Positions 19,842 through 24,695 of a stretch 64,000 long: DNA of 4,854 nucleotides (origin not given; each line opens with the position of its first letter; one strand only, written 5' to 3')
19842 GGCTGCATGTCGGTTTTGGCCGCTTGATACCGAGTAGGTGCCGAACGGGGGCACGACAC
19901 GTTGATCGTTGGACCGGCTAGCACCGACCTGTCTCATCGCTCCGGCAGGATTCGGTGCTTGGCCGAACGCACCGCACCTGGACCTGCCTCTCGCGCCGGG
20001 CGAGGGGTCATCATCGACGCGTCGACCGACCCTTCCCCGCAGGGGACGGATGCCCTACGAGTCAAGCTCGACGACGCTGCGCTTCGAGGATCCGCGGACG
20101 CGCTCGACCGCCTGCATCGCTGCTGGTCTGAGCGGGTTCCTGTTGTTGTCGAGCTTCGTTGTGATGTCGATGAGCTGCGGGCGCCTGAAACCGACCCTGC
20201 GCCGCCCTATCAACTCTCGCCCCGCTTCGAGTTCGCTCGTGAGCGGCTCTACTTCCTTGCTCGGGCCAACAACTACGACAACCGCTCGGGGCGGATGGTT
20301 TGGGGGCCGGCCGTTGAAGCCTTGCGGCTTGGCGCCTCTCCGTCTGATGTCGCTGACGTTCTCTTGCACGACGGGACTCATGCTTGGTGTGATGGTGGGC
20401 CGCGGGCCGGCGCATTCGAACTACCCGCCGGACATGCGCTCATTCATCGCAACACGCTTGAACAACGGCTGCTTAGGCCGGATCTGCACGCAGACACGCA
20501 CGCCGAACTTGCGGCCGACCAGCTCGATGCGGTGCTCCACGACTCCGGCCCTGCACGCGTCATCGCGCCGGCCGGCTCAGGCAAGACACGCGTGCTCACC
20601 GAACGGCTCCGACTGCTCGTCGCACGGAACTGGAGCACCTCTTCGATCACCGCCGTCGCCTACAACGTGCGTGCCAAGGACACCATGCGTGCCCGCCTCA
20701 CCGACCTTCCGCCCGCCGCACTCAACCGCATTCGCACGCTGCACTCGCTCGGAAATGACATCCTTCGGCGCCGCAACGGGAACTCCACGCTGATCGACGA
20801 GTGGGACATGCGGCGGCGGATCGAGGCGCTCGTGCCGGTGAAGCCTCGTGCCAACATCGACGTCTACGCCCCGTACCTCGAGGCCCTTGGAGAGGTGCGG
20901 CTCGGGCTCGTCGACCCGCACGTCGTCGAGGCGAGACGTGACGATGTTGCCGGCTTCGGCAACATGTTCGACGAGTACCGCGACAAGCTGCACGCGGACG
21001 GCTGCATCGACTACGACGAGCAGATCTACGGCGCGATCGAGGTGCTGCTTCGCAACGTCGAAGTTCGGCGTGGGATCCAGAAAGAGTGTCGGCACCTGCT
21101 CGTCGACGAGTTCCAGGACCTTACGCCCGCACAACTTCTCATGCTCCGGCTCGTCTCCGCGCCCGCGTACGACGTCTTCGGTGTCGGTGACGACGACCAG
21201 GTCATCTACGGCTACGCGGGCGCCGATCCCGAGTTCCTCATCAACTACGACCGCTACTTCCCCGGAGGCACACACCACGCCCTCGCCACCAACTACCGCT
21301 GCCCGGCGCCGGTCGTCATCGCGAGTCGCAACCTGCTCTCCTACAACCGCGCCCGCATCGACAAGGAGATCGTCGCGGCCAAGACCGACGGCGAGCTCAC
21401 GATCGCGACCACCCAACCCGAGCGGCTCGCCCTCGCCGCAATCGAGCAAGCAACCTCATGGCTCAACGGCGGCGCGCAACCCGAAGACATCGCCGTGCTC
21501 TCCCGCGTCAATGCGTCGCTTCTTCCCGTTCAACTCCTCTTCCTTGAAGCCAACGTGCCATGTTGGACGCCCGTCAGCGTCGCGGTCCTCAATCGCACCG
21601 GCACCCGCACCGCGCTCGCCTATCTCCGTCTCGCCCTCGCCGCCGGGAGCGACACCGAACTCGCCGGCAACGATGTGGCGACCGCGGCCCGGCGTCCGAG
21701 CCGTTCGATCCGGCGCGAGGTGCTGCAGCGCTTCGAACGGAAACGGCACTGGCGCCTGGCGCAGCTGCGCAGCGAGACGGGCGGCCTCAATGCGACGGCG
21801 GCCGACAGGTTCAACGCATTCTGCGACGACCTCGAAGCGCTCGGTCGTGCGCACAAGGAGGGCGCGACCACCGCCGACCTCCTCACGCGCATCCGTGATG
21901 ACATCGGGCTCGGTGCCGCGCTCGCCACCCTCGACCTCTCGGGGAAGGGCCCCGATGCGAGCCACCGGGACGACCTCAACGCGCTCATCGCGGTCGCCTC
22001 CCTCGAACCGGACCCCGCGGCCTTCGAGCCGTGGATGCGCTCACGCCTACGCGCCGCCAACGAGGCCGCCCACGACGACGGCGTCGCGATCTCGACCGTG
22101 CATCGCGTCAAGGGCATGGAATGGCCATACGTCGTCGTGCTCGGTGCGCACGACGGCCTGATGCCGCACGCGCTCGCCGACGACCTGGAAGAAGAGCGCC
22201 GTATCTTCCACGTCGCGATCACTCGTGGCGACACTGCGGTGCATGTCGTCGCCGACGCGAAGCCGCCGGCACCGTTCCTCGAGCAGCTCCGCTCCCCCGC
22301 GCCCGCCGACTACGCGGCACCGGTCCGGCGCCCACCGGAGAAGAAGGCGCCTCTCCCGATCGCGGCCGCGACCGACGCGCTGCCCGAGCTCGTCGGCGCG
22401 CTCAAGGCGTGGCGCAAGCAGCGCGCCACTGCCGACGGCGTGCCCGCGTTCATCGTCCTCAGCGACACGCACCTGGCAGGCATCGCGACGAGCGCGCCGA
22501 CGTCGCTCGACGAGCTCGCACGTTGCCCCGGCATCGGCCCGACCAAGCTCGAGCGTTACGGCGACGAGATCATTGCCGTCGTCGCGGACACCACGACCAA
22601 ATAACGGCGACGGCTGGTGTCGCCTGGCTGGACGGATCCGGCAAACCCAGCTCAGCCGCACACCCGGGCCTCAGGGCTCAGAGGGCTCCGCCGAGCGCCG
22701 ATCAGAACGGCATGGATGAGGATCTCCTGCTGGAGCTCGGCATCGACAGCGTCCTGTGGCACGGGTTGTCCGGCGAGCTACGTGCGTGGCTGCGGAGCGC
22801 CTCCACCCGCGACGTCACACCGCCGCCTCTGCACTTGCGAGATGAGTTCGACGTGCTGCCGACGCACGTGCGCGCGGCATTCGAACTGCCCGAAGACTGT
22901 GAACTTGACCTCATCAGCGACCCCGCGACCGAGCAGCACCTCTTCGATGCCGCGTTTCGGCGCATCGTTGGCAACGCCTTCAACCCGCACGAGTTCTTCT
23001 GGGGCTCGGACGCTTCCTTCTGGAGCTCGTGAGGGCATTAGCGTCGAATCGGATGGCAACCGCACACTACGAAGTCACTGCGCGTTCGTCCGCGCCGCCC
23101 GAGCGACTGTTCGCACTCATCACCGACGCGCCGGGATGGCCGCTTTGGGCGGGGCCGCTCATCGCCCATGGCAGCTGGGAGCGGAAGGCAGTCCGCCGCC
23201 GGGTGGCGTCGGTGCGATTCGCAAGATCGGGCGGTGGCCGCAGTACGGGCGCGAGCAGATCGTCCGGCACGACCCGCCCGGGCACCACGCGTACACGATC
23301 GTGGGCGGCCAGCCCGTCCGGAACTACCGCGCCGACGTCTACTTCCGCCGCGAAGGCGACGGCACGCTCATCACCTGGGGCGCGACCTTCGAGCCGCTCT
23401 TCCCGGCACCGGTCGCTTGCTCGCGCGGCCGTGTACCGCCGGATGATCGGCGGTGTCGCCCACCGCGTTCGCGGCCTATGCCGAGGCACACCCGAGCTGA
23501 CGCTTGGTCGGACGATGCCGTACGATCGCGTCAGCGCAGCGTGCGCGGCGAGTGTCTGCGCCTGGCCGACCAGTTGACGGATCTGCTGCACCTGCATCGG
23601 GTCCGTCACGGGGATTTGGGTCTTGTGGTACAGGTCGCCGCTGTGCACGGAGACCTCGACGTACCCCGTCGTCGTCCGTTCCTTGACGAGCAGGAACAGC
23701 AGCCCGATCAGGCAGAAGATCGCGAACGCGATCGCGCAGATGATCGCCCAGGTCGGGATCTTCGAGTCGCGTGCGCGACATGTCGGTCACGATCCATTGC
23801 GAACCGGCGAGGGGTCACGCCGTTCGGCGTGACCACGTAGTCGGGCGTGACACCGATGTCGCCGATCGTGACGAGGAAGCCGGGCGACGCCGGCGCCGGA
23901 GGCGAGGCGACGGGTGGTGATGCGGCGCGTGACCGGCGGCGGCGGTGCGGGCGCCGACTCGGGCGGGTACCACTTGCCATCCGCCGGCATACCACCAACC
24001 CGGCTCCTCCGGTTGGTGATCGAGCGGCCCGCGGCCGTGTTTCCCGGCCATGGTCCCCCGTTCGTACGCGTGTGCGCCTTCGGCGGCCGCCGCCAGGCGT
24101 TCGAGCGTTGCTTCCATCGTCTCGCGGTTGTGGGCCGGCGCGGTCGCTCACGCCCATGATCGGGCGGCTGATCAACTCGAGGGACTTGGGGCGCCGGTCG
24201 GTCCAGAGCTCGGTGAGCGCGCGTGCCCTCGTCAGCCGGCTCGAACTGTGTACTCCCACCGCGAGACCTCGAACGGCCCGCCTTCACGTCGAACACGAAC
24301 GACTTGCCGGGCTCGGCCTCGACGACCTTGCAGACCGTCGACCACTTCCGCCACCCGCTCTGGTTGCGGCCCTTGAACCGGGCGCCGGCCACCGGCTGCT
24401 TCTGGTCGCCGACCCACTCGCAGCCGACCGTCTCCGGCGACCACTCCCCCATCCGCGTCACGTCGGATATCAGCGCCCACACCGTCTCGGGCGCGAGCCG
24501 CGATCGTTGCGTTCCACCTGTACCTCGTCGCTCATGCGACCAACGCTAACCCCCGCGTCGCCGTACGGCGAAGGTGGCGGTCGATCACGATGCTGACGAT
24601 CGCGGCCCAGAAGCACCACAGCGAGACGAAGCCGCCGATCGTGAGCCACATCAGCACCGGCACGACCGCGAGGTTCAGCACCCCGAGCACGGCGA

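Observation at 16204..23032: Back-to-back helicase pair in a codon-usage-atypical islet: a PLD nuclease-SF2 helicase-DUF3427 giant ORF and a UvrD-like/HRDC helicase with an unassigned N-terminal domain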

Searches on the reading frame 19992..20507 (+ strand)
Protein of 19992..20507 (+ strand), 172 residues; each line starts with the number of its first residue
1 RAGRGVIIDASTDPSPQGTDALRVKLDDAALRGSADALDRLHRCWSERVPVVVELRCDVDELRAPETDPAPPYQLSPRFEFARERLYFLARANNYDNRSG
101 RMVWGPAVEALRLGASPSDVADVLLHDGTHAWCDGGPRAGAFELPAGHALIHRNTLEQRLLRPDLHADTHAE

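Call 49: predict_structure(alignment_id=A4)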
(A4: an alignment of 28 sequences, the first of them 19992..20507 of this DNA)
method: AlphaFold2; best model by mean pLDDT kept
length: 172 residues; sequences in the alignment: 28
mean_pLDDT: 89.8   pTM: 0.82
mean pLDDT of the five models: 89.8, 89.0, 88.9, 87.0, 86.6
residues with pLDDT >= 90: 127; 70-90: 33; 50-70: 11; < 50: 1
segments of 3 or more residues with pLDDT < 50: none
pLDDT, mean of each block of 10 residues (from residue 1): 86 77 94 94 93 94 93 94 94 92 93 97 97 82 85 92 77 53
secondary structure, 60 per line:
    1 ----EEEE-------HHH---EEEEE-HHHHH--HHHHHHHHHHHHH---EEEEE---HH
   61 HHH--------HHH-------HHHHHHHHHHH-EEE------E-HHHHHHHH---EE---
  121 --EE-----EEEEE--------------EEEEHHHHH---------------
elements in order: E5-8 E22-26 H28-32 H35-47 E51-55 H59-63 H82-92 E94-96 H105-112 E130-134 E149-152 H153-157

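Call 61: search_protein_representatives(alignment_id=A4)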
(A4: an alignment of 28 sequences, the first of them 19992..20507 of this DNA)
Query: 28 sequences, 171 profile positions. Proteins with E-value up to 0.001 (for the whole library): 514; up to 1e-10: 401; up to 1e-30: 146. The best 150 are listed.
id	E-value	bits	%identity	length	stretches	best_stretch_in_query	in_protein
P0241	1.3e-72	259.2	-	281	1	1-170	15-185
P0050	5.6e-66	237.5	-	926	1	1-170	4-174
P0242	6.7e-64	230.8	-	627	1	1-166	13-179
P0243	2.9e-61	222.2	-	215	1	1-150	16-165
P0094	3.6e-60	218.6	-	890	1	1-170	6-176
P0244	8.5e-60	217.4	-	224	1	1-168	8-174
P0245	5.6e-58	211.5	-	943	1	1-169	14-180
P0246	5.6e-57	208.3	-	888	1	2-163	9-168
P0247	7.1e-56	204.7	-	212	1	2-168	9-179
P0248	7.3e-56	204.6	-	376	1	1-163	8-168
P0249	2.3e-55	203.0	-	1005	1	1-165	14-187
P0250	1.2e-54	200.7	-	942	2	1-144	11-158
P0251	2.0e-54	200.0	-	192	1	1-165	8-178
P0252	2.8e-54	199.5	-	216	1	1-170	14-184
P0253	7.2e-54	198.1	-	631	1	2-160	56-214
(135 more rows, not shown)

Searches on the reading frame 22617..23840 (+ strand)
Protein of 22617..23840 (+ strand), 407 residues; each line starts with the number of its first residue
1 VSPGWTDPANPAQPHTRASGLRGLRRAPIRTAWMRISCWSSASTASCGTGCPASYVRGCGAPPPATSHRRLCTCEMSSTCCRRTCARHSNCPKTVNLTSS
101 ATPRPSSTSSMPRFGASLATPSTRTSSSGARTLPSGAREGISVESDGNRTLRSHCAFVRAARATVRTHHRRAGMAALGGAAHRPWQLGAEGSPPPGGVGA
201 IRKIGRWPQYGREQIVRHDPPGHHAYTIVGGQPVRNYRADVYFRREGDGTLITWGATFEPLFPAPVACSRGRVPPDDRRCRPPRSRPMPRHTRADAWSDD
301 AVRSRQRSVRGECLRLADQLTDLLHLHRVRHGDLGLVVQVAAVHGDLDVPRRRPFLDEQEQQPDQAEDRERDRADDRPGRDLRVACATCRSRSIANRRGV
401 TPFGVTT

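Call 6: search_protein_families(library=pfam, proteins=[window:22617-23840:+], max_evalue=0.01)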
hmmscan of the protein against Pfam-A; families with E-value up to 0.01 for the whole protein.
window:22617-23840:+ (407 aa): 1 family
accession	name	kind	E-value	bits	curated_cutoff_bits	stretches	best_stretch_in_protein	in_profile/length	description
PF10604.15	Polyketide_cyc2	-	5.3e-09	36.9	27.4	1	191-263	43-114/142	Polyketide cyclase / dehydrase and lipid transport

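Call 7: search_protein_families(library=padloc, proteins=[window:22617-23840:+], max_evalue=0.01)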
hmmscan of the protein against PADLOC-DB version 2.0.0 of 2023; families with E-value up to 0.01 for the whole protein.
window:22617-23840:+ (407 aa): 0 families

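Call 8: search_protein_families(library=ncbifam, proteins=[window:22617-23840:+], max_evalue=0.001)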
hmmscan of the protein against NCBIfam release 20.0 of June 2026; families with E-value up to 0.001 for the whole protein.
window:22617-23840:+ (407 aa): 0 families

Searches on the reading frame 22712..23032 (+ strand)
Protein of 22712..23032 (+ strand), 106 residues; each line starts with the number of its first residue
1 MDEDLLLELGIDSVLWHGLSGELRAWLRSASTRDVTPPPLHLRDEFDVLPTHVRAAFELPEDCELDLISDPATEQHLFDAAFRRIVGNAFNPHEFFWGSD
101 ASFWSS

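Call 30: search_protein_families(library=pfam, proteins=[window:22712-23032:+], max_evalue=0.001)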
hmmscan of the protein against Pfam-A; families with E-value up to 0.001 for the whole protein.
window:22712-23032:+ (106 aa): 0 families

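Call 60: search_protein_families(library=padloc, proteins=[window:22712-23029:+], max_evalue=0.01)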
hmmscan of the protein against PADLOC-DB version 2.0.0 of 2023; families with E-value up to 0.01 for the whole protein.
seq(106 aa): 0 families

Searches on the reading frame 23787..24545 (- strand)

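Call 30: search_protein_families(library=pfam, proteins=[window:23787-24545:-], max_evalue=0.001)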
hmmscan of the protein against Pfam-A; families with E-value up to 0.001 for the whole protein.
window:23787-24545:- (252 aa): 2 families
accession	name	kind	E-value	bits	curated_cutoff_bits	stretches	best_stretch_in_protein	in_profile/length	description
PF10604.15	Polyketide_cyc2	-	8.4e-15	55.7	27.4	1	15-115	10-107/142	Polyketide cyclase / dehydrase and lipid transport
PF03364.25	Polyketide_cyc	-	1.5e-06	28.9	23.4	1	18-111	4-92/126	Polyketide cyclase / dehydrase and lipid transport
